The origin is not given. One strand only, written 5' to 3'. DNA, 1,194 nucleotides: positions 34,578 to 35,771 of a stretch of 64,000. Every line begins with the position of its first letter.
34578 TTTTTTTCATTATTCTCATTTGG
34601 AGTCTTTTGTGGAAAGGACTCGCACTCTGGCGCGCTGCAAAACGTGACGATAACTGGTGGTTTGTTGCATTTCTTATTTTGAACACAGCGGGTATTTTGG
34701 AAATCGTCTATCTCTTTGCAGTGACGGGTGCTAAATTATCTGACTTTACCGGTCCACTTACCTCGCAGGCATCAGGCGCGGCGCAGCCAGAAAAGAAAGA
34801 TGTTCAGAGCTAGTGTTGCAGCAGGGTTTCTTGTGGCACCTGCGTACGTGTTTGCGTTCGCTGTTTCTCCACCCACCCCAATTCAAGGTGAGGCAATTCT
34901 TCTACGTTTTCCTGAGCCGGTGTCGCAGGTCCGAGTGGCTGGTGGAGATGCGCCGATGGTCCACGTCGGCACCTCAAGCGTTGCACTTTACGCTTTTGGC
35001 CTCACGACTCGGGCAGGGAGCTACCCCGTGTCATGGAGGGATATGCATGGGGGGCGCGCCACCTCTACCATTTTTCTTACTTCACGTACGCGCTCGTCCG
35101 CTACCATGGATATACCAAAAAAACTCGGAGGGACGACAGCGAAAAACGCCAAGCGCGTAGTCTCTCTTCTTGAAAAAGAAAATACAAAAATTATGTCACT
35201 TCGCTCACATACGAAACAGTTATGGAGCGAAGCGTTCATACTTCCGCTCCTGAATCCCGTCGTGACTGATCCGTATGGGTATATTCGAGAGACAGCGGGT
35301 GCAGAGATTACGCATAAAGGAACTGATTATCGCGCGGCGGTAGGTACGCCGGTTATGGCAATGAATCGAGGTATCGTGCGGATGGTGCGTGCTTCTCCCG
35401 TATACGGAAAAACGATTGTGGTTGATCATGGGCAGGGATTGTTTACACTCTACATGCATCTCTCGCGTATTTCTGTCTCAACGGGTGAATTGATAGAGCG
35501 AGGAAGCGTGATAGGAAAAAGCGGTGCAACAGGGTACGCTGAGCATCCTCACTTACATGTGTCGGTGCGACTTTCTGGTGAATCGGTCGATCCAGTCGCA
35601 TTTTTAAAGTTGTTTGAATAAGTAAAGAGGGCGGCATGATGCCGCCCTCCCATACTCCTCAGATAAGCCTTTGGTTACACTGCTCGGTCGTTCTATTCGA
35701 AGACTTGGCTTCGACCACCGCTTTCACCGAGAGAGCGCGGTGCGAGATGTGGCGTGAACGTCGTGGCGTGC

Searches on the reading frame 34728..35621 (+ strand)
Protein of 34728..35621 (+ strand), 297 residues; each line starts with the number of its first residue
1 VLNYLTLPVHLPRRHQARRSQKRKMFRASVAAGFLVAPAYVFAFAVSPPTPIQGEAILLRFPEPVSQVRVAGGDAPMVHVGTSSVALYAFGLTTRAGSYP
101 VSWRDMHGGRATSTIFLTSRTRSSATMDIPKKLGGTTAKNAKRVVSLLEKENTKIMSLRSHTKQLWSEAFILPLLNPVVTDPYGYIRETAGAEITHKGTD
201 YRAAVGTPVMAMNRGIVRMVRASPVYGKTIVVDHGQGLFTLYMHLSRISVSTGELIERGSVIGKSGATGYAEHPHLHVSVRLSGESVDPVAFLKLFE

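Call 16: search_protein_families(library=pfam, proteins=[window:34728-35621:+], max_evalue=0.01)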
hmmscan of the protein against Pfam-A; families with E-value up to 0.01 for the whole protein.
window:34728-35621:+ (297 aa): 1 family
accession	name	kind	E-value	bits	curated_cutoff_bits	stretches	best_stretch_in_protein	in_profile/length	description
PF01551.29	Peptidase_M23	-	5.5e-29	100.6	28.7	1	195-289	2-96/96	Peptidase family M23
